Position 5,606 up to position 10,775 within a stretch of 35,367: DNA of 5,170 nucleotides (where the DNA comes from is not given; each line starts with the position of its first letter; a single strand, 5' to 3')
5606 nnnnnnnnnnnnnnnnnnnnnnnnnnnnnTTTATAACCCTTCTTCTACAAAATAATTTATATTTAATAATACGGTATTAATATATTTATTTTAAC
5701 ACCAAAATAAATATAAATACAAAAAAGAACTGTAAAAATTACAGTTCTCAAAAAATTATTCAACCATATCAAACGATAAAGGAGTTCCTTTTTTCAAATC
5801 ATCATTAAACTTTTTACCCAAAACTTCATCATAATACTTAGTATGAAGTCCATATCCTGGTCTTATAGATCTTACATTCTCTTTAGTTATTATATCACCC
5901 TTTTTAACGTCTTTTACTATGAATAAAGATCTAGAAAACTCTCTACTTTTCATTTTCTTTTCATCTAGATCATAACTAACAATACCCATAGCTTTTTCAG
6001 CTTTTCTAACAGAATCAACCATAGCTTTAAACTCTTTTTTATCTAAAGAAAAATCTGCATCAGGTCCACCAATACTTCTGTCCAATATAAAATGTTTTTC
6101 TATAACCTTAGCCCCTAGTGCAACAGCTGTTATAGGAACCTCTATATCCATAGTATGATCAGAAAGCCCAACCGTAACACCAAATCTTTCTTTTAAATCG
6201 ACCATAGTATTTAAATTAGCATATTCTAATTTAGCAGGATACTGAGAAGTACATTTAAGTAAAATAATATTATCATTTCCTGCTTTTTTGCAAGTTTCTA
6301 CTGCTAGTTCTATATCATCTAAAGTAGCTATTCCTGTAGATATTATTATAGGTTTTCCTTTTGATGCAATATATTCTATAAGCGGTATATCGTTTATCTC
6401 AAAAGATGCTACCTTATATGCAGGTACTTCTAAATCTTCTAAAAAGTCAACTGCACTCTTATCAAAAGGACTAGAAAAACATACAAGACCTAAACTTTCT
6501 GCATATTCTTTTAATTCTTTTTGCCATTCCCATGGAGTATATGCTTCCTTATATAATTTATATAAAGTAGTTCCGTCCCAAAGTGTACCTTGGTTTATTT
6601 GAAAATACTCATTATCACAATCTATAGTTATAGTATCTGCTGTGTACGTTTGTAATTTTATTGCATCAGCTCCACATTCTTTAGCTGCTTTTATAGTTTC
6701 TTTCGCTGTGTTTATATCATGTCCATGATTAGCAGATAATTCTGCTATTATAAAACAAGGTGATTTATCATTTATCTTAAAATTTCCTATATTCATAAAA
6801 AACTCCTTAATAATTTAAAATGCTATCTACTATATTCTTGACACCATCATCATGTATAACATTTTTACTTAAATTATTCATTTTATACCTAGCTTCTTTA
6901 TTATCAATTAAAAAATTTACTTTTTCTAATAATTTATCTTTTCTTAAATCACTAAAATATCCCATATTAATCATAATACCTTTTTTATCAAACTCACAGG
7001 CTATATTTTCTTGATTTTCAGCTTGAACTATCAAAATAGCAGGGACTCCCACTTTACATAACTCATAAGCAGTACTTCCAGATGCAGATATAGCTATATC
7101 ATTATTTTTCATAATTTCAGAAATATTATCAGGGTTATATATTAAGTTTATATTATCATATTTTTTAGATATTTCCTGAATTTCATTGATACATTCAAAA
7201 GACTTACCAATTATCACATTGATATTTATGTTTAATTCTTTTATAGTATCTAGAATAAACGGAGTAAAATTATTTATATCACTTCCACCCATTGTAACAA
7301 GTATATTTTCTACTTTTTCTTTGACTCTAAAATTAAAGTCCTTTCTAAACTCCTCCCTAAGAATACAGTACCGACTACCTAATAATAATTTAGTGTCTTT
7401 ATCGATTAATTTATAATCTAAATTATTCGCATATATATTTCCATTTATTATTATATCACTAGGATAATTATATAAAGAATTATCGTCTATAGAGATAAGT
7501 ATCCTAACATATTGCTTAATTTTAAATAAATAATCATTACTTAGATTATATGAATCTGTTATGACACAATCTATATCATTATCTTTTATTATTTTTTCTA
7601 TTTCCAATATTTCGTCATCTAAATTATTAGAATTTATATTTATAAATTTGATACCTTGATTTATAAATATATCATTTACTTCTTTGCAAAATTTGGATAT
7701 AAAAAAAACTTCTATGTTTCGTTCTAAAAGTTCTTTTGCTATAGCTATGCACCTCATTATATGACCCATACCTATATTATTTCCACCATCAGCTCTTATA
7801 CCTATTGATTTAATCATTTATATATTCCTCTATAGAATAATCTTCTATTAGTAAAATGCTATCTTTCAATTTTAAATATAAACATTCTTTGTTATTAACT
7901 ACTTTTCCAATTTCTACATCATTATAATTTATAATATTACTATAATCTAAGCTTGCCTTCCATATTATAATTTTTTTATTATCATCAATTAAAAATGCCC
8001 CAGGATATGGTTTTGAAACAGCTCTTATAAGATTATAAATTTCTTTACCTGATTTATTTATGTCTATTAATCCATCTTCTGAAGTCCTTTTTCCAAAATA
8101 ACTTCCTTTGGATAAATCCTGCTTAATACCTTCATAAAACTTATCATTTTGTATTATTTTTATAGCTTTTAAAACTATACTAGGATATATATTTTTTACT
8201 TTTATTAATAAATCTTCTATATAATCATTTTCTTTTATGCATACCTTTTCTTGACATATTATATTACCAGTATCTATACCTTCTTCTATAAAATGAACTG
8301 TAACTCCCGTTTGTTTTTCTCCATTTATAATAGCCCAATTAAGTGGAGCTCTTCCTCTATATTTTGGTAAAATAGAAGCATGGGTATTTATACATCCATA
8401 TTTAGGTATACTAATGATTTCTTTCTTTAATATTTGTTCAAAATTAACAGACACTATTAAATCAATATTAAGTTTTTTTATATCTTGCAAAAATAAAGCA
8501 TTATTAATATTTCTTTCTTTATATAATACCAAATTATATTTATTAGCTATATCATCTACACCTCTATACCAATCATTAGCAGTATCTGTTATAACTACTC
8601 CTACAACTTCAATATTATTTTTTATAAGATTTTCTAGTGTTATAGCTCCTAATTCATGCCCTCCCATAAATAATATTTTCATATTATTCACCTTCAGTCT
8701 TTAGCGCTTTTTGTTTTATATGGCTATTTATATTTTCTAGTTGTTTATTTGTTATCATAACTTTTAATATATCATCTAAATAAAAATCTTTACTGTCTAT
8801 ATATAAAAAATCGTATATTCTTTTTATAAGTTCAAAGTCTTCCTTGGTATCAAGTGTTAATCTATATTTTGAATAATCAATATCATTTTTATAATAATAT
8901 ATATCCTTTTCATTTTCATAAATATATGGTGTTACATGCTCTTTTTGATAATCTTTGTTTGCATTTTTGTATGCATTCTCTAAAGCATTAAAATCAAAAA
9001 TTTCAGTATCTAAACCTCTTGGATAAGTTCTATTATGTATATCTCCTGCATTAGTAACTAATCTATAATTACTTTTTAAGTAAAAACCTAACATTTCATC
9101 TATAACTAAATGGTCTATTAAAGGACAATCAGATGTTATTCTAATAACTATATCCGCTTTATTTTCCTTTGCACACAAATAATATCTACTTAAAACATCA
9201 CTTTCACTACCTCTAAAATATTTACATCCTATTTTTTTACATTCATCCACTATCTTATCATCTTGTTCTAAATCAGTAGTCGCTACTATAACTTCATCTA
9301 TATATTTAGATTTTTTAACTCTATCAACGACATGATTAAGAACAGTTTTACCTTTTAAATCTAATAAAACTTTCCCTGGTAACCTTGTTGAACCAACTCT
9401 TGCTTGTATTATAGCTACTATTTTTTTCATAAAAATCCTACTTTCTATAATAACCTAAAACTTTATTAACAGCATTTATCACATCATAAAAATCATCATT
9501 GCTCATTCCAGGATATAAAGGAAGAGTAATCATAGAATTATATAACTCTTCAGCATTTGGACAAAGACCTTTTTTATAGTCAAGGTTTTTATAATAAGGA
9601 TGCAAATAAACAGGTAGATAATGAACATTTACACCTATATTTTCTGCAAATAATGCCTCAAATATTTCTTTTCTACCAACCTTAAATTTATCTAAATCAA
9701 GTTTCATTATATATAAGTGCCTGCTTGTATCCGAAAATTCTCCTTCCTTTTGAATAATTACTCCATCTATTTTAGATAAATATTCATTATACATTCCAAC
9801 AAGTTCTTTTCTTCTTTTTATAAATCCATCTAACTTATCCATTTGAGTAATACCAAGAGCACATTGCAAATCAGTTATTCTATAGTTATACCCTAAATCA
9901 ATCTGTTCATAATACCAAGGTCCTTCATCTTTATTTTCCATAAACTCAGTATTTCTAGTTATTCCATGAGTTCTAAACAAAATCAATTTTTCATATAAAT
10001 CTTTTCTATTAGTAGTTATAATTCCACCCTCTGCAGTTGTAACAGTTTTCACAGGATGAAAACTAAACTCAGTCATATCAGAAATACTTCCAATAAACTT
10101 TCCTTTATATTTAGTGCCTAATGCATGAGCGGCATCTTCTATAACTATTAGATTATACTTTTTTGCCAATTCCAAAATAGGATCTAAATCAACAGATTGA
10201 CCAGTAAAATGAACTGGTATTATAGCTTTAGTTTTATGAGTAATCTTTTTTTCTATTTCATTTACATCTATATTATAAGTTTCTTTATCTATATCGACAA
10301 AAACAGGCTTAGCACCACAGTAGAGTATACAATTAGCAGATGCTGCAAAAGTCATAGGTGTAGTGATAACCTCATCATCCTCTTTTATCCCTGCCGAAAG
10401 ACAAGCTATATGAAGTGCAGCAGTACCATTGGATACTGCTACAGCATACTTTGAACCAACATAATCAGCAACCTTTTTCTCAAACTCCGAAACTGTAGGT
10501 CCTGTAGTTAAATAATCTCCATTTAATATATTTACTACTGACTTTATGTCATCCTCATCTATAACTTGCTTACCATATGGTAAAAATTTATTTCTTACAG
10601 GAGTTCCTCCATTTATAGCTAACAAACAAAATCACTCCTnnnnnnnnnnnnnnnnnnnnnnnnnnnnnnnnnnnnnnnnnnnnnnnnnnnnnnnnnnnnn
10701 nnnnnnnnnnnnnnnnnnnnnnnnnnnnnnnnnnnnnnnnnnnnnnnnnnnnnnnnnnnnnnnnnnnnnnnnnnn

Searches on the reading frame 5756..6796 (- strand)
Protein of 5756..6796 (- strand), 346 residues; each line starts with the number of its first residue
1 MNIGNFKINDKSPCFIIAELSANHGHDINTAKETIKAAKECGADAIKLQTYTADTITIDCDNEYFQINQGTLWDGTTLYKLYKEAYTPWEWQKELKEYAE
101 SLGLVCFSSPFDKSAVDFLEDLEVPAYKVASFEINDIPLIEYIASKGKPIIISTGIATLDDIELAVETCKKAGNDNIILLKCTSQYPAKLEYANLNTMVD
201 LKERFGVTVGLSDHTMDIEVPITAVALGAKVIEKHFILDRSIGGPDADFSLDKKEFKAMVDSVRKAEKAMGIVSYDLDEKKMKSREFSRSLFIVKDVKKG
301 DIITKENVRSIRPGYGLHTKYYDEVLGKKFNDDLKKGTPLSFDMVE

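Call 8: search_protein_families(library=ncbifam, proteins=[window:5756-6796:-], max_evalue=0.001)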
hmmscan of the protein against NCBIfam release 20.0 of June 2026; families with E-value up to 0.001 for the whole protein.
window:5756-6796:- (346 aa): 2 families
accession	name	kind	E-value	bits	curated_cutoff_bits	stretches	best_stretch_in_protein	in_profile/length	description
TIGR03586.1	PseI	equivalog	9.4e-159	527.9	340.25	1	14-340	2-327/327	pseudaminic acid synthase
TIGR03569.1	NeuB_NnaB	equivalog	1.5e-96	323.3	399.65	1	14-338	1-327/329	N-acetylneuraminate synthase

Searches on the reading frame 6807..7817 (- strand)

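Call 8: search_protein_families(library=ncbifam, proteins=[window:6807-7817:-], max_evalue=0.001)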
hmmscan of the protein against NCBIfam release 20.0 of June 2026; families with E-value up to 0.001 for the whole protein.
window:6807-7817:- (336 aa): 3 families
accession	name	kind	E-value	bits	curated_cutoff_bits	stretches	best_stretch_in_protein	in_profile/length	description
TIGR03590.1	PseG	equivalog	3.4e-70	236.8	153.55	1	5-273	3-277/280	UDP-2,4-diacetamido-2,4,6-trideoxy-beta-L-altropyranose hydrolase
TIGR01133.1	murG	equivalog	7.2e-15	54.8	250.25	1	167-332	181-352/353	undecaprenyldiphospho-muramoylpentapeptide beta-N-acetylglucosaminyltransferase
NF010135.0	PRK13609.1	equivalog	3.5e-07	29.5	500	1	172-335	204-367/388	diglucosyl diacylglycerol synthase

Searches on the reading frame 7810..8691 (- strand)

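Call 8: search_protein_families(library=ncbifam, proteins=[window:7810-8691:-], max_evalue=0.001)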
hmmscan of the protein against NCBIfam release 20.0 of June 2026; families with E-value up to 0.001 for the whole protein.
window:7810-8691:- (293 aa): 7 families
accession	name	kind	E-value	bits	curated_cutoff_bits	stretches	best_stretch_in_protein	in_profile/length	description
NF005998.1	PRK08125.1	equivalog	9.8e-65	219.1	777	1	4-268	1-263/649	bifunctional UDP-4-amino-4-deoxy-L-arabinose formyltransferase/UDP-glucuronic acid oxidase ArnA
NF005414.0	PRK06988.1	equivalog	9.6e-64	215.3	316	1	3-271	2-271/311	formyltransferase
TIGR00460.1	fmt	equivalog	9.7e-57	192.4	201.5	1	4-284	1-286/315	methionyl-tRNA formyltransferase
TIGR00639.1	PurN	equivalog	4.2e-22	78.6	150.1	1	57-183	61-187/192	phosphoribosylglycinamide formyltransferase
TIGR00655.1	PurU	equivalog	3.3e-18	66.3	285.95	1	49-184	132-269/280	formyltetrahydrofolate deformylase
NF004684.0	PRK06027.1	subfamily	5.1e-18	65.8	223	1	40-184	128-274/286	formyltetrahydrofolate deformylase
NF005755.0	PRK07579.1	equivalog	1.7e-17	64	238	1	75-242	65-231/245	dTDP-4-amino-4,6-dideoxyglucose formyltransferase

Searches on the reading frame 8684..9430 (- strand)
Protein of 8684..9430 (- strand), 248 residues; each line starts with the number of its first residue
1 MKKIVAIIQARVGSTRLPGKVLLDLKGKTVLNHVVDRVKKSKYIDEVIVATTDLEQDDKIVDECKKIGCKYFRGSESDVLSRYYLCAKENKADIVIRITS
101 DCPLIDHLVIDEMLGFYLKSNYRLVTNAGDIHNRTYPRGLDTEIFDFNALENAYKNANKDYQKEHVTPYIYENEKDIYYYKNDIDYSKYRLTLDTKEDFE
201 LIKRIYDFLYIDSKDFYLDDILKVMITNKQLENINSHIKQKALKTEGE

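Call 8: search_protein_families(library=ncbifam, proteins=[window:8684-9430:-], max_evalue=0.001)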
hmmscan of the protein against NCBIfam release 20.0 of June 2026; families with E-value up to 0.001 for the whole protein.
window:8684-9430:- (248 aa): 13 families
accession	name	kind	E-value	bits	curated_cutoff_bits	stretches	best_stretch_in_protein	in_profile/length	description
NF009905.0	PRK13368.1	subfamily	1.5e-22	80.1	255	1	3-127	2-124/243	3-deoxy-manno-octulosonate cytidylyltransferase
NF003952.0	PRK05450.1-5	subfamily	1.3e-20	73.6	193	1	3-131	2-131/250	3-deoxy-manno-octulosonate cytidylyltransferase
NF003950.0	PRK05450.1-3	subfamily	2.4e-16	59.8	234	1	3-187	2-165/248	3-deoxy-manno-octulosonate cytidylyltransferase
NF003948.0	PRK05450.1-1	equivalog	4.8e-14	52.2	281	1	3-133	5-136/248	3-deoxy-manno-octulosonate cytidylyltransferase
TIGR00466.1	kdsB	equivalog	5.7e-14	52.1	155.2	1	4-134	3-133/241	3-deoxy-manno-octulosonate cytidylyltransferase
TIGR03584.1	PseF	equivalog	2.6e-07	30.5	205.7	1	5-70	1-62/222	pseudaminic acid cytidylyltransferase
TIGR03310.1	matur_MocA_YgfJ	equivalog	1.3e-06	28.6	186.45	1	6-126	2-124/188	molybdenum cofactor cytidylyltransferase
NF053639.1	Mfer334_fam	equivalog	2.1e-05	24.5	260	1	19-116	26-125/209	pseudomurein biosynthesis protein PmurB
NF010934.1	PRK14354.1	equivalog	4.5e-05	22.2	450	1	19-123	18-121/447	bifunctional UDP-N-acetylglucosamine diphosphorylase/glucosamine-1-phosphate N-acetyltransferase GlmU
TIGR00454.1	TIGR00454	hypoth_equivalog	0.00011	22.1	174.7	1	14-138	11-133/183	TIGR00454 family protein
NF001457.0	PRK00317.1-3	equivalog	0.00013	21.5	164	1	20-137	19-132/200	molybdenum cofactor guanylyltransferase MobA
TIGR01173.1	glmU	equivalog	0.00057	18.8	366.85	0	19-115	19-115/452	bifunctional UDP-N-acetylglucosamine diphosphorylase/glucosamine-1-phosphate N-acetyltransferase GlmU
NF010933.0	PRK14353.1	equivalog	0.00085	18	505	0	4-115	6-122/453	bifunctional UDP-N-acetylglucosamine diphosphorylase/glucosamine-1-phosphate N-acetyltransferase GlmU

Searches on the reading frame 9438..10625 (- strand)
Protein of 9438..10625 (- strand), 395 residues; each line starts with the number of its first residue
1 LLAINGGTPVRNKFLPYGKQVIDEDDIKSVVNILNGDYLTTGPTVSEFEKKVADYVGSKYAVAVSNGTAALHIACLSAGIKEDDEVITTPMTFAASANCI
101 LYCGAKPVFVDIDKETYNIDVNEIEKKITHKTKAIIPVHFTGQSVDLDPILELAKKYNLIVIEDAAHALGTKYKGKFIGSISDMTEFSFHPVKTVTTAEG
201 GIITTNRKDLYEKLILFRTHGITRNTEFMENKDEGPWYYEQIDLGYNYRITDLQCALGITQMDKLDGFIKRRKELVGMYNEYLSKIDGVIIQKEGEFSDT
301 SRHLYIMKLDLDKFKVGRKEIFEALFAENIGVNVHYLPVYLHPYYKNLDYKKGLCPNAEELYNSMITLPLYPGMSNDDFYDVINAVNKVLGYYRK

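Call 8: search_protein_families(library=ncbifam, proteins=[window:9438-10625:-], max_evalue=0.001)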
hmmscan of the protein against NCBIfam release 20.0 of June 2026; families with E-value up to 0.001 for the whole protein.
window:9438-10625:- (395 aa): 46 families (the best 25 are shown)
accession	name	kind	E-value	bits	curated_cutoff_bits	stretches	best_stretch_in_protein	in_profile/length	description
TIGR03588.1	PseC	equivalog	4.5e-152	506.4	423.5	1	14-390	1-380/380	UDP-4-amino-4,6-dideoxy-N-acetyl-beta-L-altrosamine transaminase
NF008658.2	PRK11658.1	equivalog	2.1e-95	319.6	631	1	12-391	2-378/379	UDP-4-amino-4-deoxy-L-arabinose aminotransferase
TIGR04181.1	NHT_00031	hypoth_equivalog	3.6e-81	272.8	420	1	22-369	8-357/359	LegC family aminotransferase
NF008687.0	PRK11706.1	equivalog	9.2e-73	245.1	375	1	24-389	11-373/375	dTDP-4-amino-4,6-dideoxygalactose transaminase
NF011936.0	PRK15407.1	equivalog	5.6e-65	219.7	423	1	13-390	35-436/440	lipopolysaccharide biosynthesis protein RfbH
TIGR02379.1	ECA_wecE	subfamily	2.2e-60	204.4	434.85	1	39-389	26-374/376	dTDP-4-amino-4,6-dideoxy-D-glucose transaminase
TIGR04427.1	PLP_DesI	equivalog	6.9e-59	199.9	650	1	21-386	28-379/390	dTDP-4-dehydro-6-deoxyglucose aminotransferase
NF005816.0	PRK07682.1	equivalog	4.9e-12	45.2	620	1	62-186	94-225/390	aminotransferase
NF005817.0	PRK07683.1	equivalog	1.1e-10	40.9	575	1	59-167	89-203/387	aminotransferase A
TIGR01977.1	am_tr_V_EF2568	hypoth_equivalog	1.2e-10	40.9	377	1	41-172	42-181/376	cysteine desulfurase family protein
NF004975.0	PRK06348.1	equivalog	3.8e-10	39.3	549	1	48-179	78-215/384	pyridoxal phosphate-dependent aminotransferase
NF041091.1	asp_aminotase_Arch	equivalog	4.4e-10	38.9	550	1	58-178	86-212/376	aspartate aminotransferase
NF006230.0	PRK08363.1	equivalog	4.3e-09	35.7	534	1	60-180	94-220/398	alanine aminotransferase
NF041364.1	GntC_guanitoxin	equivalog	1.8e-08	33.7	415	1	61-167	62-176/356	guanitoxin biosynthesis PLP-dependent (S)-gamma-hydroxy-L-arginine cyclodehydratase GntC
NF004770.0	PRK06108.1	subfamily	6.3e-08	31.8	422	1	60-169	98-214/396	pyridoxal phosphate-dependent aminotransferase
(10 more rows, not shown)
